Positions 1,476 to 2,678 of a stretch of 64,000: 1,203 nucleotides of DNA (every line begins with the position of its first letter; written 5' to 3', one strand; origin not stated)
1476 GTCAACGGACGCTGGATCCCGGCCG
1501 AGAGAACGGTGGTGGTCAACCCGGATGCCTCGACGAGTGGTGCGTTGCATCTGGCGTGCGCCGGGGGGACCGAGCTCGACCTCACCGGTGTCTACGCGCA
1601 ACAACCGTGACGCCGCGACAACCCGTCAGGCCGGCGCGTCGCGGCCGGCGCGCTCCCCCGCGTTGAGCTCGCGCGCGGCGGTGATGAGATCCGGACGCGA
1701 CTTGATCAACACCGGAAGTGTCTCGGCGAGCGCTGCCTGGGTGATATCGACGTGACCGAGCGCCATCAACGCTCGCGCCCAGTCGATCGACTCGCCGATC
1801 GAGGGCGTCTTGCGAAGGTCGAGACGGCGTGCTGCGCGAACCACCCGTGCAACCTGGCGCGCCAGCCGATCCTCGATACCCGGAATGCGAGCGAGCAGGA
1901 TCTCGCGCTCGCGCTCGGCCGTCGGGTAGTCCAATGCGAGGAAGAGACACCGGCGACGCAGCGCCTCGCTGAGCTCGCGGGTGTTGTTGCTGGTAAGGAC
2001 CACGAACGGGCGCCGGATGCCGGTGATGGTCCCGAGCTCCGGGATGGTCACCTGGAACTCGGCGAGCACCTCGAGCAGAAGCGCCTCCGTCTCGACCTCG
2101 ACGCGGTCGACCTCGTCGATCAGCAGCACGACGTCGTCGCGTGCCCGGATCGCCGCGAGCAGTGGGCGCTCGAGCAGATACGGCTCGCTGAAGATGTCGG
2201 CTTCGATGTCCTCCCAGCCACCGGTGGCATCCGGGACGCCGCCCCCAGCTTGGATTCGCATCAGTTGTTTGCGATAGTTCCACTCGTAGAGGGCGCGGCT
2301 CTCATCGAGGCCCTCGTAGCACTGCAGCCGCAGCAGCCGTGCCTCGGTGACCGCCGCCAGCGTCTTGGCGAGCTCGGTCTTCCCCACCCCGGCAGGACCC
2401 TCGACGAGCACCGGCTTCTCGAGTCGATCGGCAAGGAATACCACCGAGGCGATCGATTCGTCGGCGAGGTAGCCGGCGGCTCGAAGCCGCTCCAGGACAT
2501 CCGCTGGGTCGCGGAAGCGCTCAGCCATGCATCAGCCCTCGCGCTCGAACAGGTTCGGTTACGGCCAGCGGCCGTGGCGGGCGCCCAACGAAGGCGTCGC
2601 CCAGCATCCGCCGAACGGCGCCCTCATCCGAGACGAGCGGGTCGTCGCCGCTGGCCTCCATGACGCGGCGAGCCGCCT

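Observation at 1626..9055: MoxR AAA+ ATPase is the translationally coupled last gene of a hapCDEF-type hydroquinone ring-cleavage operon, with its CoxE-like vWA partner divergent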

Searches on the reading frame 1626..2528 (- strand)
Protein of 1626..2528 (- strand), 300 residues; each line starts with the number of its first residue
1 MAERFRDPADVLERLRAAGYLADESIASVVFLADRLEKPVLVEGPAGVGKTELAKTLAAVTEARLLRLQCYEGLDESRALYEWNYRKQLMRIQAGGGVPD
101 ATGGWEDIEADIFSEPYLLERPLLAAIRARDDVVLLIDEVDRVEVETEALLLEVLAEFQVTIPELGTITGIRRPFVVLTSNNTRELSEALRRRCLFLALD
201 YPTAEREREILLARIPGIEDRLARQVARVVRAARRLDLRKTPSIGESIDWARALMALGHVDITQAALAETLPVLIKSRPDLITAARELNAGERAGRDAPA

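Call 3: search_protein_families(library=pfam, proteins=[window:1626-2528:-], max_evalue=0.01)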
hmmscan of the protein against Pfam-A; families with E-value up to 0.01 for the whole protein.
window:1626-2528:- (300 aa): 11 families
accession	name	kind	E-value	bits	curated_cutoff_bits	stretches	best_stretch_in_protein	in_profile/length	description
PF07728.20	AAA_5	-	2.8e-13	50.5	22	1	39-194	1-139/139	AAA domain (dynein-related subfamily)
PF00004.35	AAA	-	3.5e-10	40.9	21.2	1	40-194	1-123/131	ATPase family associated with various cellular activities (AAA)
PF07726.17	AAA_3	-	4.1e-10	40.1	27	1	134-185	65-114/131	ATPase family associated with various cellular activities (AAA)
PF07724.20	AAA_2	-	5.1e-06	27.1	27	1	40-182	6-125/166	AAA domain (Cdc48 subfamily)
PF13401.12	AAA_22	-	5.8e-06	27.1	27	1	38-151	6-104/130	AAA domain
PF13191.12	AAA_16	-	2.1e-05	25.5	32.6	1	38-156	25-157/167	AAA ATPase domain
PF05496.18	RuvB_N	-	6.8e-05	23.1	27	0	124-162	75-115/159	Holliday junction DNA helicase RuvB P-loop domain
PF00158.32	Sigma54_activat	-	0.00022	21.4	20.2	0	35-61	20-46/168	Sigma-54 interaction domain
PF01637.24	ATPase_2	-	0.00034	20.9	33.2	1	34-166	16-146/225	ATPase domain predominantly from Archaea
PF05729.18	NACHT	-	0.003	17.8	26.7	0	39-59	2-22/167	NACHT domain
PF13245.12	AAA_19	-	0.0052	17.4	25.1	0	37-63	11-37/134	AAA domain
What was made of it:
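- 1626..2528 (-): MoxR-class (CoxD-like, AAA_5) AAA+ ATPase, 300 aa. Last gene of the operon; overlaps the reductase gene by 8 nt. Pfam AAA_5 2.8e-13 and AAA 3.5e-10 (call 3).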

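Call 4: search_protein_families(library=ncbifam, proteins=[window:1626-2528:-], max_evalue=0.001)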
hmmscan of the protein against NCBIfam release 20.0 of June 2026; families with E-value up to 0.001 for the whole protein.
window:1626-2528:- (300 aa): 9 families
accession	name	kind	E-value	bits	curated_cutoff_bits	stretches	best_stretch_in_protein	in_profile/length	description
NF047784.1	MadB_ATPase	equivalog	1e-91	307.2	475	1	5-288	1-297/298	MadB family AAA-type ATPase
TIGR02640.1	gas_vesic_GvpN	equivalog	1.9e-09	37.4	266.8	1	120-262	96-243/262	gas vesicle protein GvpN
TIGR02639.1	ClpA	equivalog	5e-06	25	993.15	0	41-70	491-520/734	ATP-dependent Clp protease ATP-binding subunit ClpA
TIGR03346.1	chaperone_ClpB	equivalog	6.2e-06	24.8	1232.1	0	124-183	660-718/853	ATP-dependent chaperone ClpB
NF008118.0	PRK10865.1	equivalog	6.4e-05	21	1417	0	123-186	662-724/857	ATP-dependent chaperone ClpB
TIGR00678.1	holB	equivalog_domain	0.0003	20.5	180.6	0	34-214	11-167/188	DNA polymerase III subunit delta'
TIGR00635.1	ruvB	equivalog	0.0004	19.5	299.05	0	40-64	33-57/305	Holliday junction branch migration DNA helicase RuvB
NF003069.1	PRK03992.1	subfamily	0.00078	18.7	500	0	38-69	166-197/379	proteasome-activating nucleotidase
NF038308.1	RNA_repair_RtcR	equivalog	0.00085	18.3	650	0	25-58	192-225/530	RNA repair transcriptional activator RtcR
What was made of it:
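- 1626..2528 (-): Best NCBIfam match is MadB, 307 bits, below the 475 cutoff (call 4).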

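Call 11: find_homologous_proteins(query=window:1626-2528:-, max_evalue=1e-20)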
Query window:1626-2528:- (300 aa): 8000 proteins with E <= 1e-20 among 8000 candidates; the best 120 are listed.
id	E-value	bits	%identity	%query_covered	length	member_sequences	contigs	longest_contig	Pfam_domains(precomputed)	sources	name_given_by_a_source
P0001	1.1e-180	617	98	100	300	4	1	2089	PF07724.21,PF07726.18,PF00004.36,PF13401.13,PF07728.21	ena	-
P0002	9.8e-180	614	97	100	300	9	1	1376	PF07724.21,PF07726.18,PF00004.36,PF13401.13,PF07728.21,PF13191.13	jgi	jgi:MoxR-like ATPase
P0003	1.7e-179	613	97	100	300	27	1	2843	PF07724.21,PF07726.18,PF00004.36,PF13401.13,PF07728.21,PF13191.13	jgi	jgi:MoxR-like ATPase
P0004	5.8e-176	602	96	100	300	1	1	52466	PF07724.21,PF07726.18,PF00004.36,PF13401.13,PF07728.21,PF13191.13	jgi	jgi:MoxR-like ATPase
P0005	2.0e-169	580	93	100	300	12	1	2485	PF07724.21,PF07726.18,PF00004.36,PF13401.13,PF07728.21,PF13191.13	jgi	jgi:MoxR-like ATPase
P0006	1.3e-168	577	92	98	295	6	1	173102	PF07724.21,PF07726.18,PF00004.36,PF13401.13,PF07728.21,PF13191.13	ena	-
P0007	1.9e-168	577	91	100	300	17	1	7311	PF07724.21,PF07726.18,PF00004.36,PF13401.13,PF07728.21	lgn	-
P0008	4.1e-168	576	91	100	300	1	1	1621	PF07724.21,PF07726.18,PF00004.36,PF13401.13,PF07728.21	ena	-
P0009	2.2e-165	567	91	97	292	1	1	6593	PF07724.21,PF07726.18,PF00004.36,PF13401.13,PF07728.21,PF13191.13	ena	-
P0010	2.4e-165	567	89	100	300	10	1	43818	PF07724.21,PF07726.18,PF00004.36,PF13401.13,PF07728.21,PF13191.13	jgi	jgi:MoxR-like ATPase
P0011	4.8e-165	566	91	97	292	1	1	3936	PF07724.21,PF07726.18,PF00004.36,PF13401.13,PF07728.21,PF13191.13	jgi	jgi:MoxR-like ATPase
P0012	7.2e-164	562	88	100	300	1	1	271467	PF07724.21,PF07726.18,PF00004.36,PF13401.13,PF07728.21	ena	-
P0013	7.4e-164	562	89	100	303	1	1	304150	PF07724.21,PF07726.18,PF00004.36,PF13401.13,PF07728.21,PF13191.13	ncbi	ncbi:MAG: AAA family ATPase [Candidatus Dormibacteria bacterium]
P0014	7.5e-164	562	90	97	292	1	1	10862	PF07724.21,PF07726.18,PF00004.36,PF13401.13,PF07728.21,PF13191.13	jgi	jgi:MoxR-like ATPase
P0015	7.5e-164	562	88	100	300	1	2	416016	PF07724.21,PF07726.18,PF00004.36,PF13401.13,PF07728.21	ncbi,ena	ncbi:MAG: MoxR family ATPase [Candidatus Dormiibacterota bacterium]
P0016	1.2e-163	561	88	100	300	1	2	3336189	PF07724.21,PF07726.18,PF00004.36,PF13401.13,PF07728.21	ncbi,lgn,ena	ncbi:MAG: MoxR family ATPase [Candidatus Dormiibacterota bacterium]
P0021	8.2e-160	549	88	98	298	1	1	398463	PF07724.21,PF07726.18,PF00004.36,PF13401.13,PF07728.21,PF13191.13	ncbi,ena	-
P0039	1.7e-131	456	76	98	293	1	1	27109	PF07724.21,PF07726.18,PF00004.36,PF07728.21,PF13191.13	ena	-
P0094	3.3e-116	406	67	96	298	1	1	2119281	PF07724.21,PF07726.18,PF00004.36,PF13401.13,PF05496.19,PF01637.25,PF07728.21,PF13191.13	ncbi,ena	-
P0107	5.1e-116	405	68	97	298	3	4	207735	PF07724.21,PF07726.18,PF00004.36,PF13401.13,PF05496.19,PF01637.25,PF07728.21,PF13191.13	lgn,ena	-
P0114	7.8e-116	404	69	98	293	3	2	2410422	PF07724.21,PF07726.18,PF00004.36,PF07728.21,PF13191.13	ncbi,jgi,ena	jgi:MoxR-like ATPase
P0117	8.7e-116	404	66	100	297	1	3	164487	PF07724.21,PF07726.18,PF00004.36,PF13401.13,PF05496.19,PF07728.21,PF13191.13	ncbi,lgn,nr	ncbi:MAG: MoxR family ATPase [Acidimicrobiia bacterium]|nr:MoxR family ATPase [Acidimicrobiia bacter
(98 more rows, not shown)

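Call 13: find_encoding_contigs(protein=P0016, flank=10000, max_places=3)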
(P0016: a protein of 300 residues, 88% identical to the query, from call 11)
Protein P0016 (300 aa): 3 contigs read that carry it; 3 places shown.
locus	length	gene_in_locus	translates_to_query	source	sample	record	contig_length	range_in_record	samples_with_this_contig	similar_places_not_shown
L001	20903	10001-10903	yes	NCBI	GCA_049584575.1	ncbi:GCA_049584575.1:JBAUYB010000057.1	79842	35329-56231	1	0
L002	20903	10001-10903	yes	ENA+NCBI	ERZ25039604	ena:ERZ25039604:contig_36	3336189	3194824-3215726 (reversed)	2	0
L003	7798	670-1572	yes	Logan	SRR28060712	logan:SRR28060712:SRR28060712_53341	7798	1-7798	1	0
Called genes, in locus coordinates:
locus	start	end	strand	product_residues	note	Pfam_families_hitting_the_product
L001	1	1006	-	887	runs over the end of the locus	PF00311:PEPcase, PF14010:PEPcase_2 (weak)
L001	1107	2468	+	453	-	PF02153:PDH_N, PF26213:TYRAAT1_C, PF00800:PDT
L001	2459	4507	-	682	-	PF01817:CM_2, PF00800:PDT, PF00793:DAHP_synth_1, PF03102:NeuB (weak)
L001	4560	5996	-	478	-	PF05762:VWA_CoxE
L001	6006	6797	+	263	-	-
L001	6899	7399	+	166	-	-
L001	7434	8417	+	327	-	PF18191:PnpCD_PnpD_N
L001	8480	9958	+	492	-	PF00171:Aldedh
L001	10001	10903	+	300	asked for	PF07724:AAA_2, PF13401:AAA_22 (faint), PF00004:AAA, PF07726:AAA_3 (faint), PF07728:AAA_5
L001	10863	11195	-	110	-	-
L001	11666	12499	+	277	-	PF04185:Phosphoesterase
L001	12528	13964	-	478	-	PF00614:PLDc (weak), PF13091:PLDc_2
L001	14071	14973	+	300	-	PF11999:Ice_binding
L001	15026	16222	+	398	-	PF00248:Aldo_ket_red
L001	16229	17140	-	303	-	PF08379:Bact_transglu_N, PF01841:Transglut_core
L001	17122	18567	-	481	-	PF04174:CP_ATPgrasp_1, PF14403:CP_ATPgrasp_2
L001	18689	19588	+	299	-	PF01841:Transglut_core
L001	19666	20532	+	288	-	PF08379:Bact_transglu_N, PF01841:Transglut_core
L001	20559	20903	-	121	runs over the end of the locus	-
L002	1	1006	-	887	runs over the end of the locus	PF00311:PEPcase, PF14010:PEPcase_2 (weak)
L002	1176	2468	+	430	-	PF02153:PDH_N, PF26213:TYRAAT1_C, PF00800:PDT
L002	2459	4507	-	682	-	PF01817:CM_2, PF00800:PDT, PF00793:DAHP_synth_1, PF03102:NeuB (weak)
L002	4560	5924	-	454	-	PF05762:VWA_CoxE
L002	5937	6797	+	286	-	-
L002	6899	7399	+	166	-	-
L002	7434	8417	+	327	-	PF18191:PnpCD_PnpD_N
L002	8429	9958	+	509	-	PF00171:Aldedh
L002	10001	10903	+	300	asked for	PF07724:AAA_2, PF13401:AAA_22 (faint), PF00004:AAA, PF07726:AAA_3 (faint), PF07728:AAA_5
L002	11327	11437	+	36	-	-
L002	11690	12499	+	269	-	PF04185:Phosphoesterase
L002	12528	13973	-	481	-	PF00614:PLDc (weak), PF13091:PLDc_2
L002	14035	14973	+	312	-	PF11999:Ice_binding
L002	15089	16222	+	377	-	PF00248:Aldo_ket_red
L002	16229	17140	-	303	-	PF08379:Bact_transglu_N, PF01841:Transglut_core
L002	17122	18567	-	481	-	PF04174:CP_ATPgrasp_1, PF14403:CP_ATPgrasp_2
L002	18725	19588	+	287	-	PF01841:Transglut_core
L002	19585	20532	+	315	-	PF08379:Bact_transglu_N, PF01841:Transglut_core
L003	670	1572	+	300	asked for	PF07724:AAA_2, PF13401:AAA_22 (faint), PF00004:AAA, PF07726:AAA_3 (faint), PF07728:AAA_5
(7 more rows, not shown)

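Call 14: find_encoding_contigs(protein=P0021, flank=10000, max_places=3)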
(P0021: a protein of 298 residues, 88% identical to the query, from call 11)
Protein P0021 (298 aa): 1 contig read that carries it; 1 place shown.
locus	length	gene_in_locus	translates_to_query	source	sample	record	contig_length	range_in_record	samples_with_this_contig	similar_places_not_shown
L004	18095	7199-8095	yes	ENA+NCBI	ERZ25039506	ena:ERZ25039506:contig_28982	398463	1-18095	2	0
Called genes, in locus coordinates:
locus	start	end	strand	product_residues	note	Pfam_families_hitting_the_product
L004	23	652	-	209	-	-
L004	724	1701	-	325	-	PF05762:VWA_CoxE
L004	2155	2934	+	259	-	-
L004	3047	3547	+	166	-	-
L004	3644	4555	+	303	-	PF18191:PnpCD_PnpD_N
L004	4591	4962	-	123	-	-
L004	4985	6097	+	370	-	PF00171:Aldedh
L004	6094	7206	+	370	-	PF00465:Fe-ADH, PF13685:Fe-ADH_2, PF25137:ADH_Fe_C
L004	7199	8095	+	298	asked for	PF07724:AAA_2 (weak), PF13191:AAA_16 (weak), PF13401:AAA_22 (faint), PF00004:AAA, PF07726:AAA_3 (faint), PF07728:AAA_5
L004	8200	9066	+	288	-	PF00561:Abhydrolase_1, PF12146:Hydrolase_4, PF12697:Abhydrolase_6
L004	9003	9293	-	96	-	PF01329:Pterin_4a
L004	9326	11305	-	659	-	PF04234:CopC, PF05425:CopD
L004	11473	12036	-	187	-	-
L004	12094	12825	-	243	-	-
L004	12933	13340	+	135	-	PF00376:MerR, PF12728:HTH_17, PF03459:TOBE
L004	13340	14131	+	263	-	PF13531:SBP_bac_11, PF01547:SBP_bac_1, PF12727:PBP_like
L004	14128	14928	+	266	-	PF00528:BPD_transp_1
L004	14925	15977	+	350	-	PF00005:ABC_tran, PF13304:AAA_21 (faint), PF03459:TOBE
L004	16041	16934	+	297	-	PF00004:AAA, PF07728:AAA_5, PF13401:AAA_22 (weak)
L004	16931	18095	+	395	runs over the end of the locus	PF05762:VWA_CoxE, PF00092:VWA (weak), PF13519:VWA_2 (weak)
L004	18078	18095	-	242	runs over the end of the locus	PF10604:Polyketide_cyc2, PF06240:COXG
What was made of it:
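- On CoxD/CoxE CODH-maturation system: A different AAA/VWA pair sits next to a COXG-domain gene in L004 (call 14).
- Tried and rejected: The CODH-maturation reading was rejected on genomic context (calls 13, 14).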

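Call 15: find_encoding_contigs(protein=P0094, flank=10000, max_places=2)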
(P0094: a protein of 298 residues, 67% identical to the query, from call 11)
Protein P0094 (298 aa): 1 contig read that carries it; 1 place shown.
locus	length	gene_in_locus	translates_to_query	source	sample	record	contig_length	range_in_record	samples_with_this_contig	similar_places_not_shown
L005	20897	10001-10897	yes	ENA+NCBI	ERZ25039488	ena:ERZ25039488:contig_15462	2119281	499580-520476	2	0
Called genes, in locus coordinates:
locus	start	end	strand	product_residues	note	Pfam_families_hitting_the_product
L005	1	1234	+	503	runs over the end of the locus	PF19864:Radical_SAM_N2, PF04055:Radical_SAM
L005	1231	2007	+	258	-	PF10105:DUF2344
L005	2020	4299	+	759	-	PF10150:RNase_E_G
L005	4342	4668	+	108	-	PF00829:Ribosomal_L21p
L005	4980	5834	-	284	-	PF04480:DUF559, PF18741:MTES_1575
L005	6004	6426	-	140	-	-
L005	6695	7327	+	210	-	PF01926:MMR_HSR1 (weak), PF09269:DUF1967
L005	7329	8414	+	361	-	PF00696:AA_kinase, PF01472:PUA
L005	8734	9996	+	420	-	PF00171:Aldedh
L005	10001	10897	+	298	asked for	PF05496:RuvB_N (faint), PF01637:ATPase_2 (faint), PF07724:AAA_2 (weak), PF13191:AAA_16 (weak), PF13401:AAA_22 (faint), PF00004:AAA, PF07726:AAA_3 (faint), PF07728:AAA_5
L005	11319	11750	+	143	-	-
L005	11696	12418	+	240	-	PF05762:VWA_CoxE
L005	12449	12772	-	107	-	-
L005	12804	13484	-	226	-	-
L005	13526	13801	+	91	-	-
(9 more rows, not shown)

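Call 16: find_encoding_contigs(protein=P0114, flank=10000, max_places=2)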
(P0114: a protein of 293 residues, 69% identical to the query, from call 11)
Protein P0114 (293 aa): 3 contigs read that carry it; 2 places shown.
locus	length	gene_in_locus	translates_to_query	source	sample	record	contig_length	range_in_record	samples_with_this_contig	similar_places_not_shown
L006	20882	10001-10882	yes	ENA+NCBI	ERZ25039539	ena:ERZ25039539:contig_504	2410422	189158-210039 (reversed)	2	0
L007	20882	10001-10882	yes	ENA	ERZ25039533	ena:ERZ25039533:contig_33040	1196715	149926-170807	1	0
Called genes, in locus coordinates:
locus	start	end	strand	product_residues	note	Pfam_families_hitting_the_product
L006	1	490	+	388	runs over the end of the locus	PF01098:FTSW_RODA_SPOVE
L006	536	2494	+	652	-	PF02310:B12-binding (faint), PF19864:Radical_SAM_N2, PF04055:Radical_SAM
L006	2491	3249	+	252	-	PF10105:DUF2344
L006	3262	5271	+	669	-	PF10150:RNase_E_G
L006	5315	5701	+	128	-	PF00829:Ribosomal_L21p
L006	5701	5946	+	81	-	PF01016:Ribosomal_L27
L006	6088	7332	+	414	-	PF01018:GTP1_OBG, PF01926:MMR_HSR1, PF02421:FeoB_N, PF09269:DUF1967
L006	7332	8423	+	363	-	PF00696:AA_kinase, PF01472:PUA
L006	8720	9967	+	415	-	PF00171:Aldedh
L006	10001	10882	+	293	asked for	PF07724:AAA_2 (faint), PF13191:AAA_16 (weak), PF00004:AAA, PF07726:AAA_3 (faint), PF07728:AAA_5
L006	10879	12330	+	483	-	PF05762:VWA_CoxE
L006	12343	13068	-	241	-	-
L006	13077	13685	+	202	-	PF01467:CTP_transf_like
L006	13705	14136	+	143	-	PF02410:RsfS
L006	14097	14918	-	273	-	PF00977:His_biosynth, PF01207:Dus (faint), PF03060:NMO (faint)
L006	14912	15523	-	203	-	PF00117:GATase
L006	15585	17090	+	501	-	PF01832:Glucosaminidase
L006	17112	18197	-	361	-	PF08240:ADH_N, PF00107:ADH_zinc_N, PF13602:ADH_zinc_N_2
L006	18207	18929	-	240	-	PF03372:Exo_endo_phos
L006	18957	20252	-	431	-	PF00672:HAMP, PF00512:HisKA, PF02518:HATPase_c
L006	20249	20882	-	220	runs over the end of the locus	PF00072:Response_reg, PF00486:Trans_reg_C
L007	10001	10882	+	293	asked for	PF07724:AAA_2 (faint), PF13191:AAA_16 (weak), PF00004:AAA, PF07726:AAA_3 (faint), PF07728:AAA_5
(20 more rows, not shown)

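Call 17: find_encoding_contigs(protein=P0039, flank=10000, max_places=2)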
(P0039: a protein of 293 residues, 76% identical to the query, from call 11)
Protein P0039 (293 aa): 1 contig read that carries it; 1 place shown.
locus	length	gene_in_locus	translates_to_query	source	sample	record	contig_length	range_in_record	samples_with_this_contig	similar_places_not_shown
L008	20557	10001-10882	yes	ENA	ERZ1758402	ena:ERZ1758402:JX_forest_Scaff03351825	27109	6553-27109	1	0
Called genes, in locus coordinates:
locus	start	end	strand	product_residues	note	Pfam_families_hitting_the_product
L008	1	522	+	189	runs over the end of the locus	PF13489:Methyltransf_23, PF00398:RrnaAD, PF13649:Methyltransf_25, PF08241:Methyltransf_11, PF08242:Methyltransf_12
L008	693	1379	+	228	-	PF00520:Ion_trans, PF07885:Ion_trans_2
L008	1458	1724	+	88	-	-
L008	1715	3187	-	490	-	-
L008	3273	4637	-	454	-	PF05762:VWA_CoxE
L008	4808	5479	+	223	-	-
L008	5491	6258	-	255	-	PF09339:HTH_IclR, PF01614:IclR_C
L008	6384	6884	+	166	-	-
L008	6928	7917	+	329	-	PF18191:PnpCD_PnpD_N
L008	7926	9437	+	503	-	PF00171:Aldedh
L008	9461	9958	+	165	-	PF12680:SnoaL_2 (weak)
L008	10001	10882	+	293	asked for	PF13191:AAA_16 (weak), PF00004:AAA, PF07724:AAA_2 (faint), PF07726:AAA_3 (faint), PF07728:AAA_5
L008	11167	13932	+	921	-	PF13191:AAA_16, PF13401:AAA_22 (faint), PF00196:GerE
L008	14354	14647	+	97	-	-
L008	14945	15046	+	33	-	-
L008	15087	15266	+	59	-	-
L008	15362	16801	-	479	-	PF01757:Acyl_transf_3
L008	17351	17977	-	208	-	PF00440:TetR_N, PF17920:TetR_C_16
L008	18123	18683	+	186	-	PF04264:YceI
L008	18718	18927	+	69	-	PF20120:DUF6510 (weak)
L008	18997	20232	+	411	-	PF00890:FAD_binding_2 (faint), PF01266:DAO (weak), PF01494:FAD_binding_3, PF03486:HI0933_like (weak), PF12831:FAD_oxidored (weak), PF13450:NAD_binding_8 (weak)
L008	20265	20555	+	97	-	?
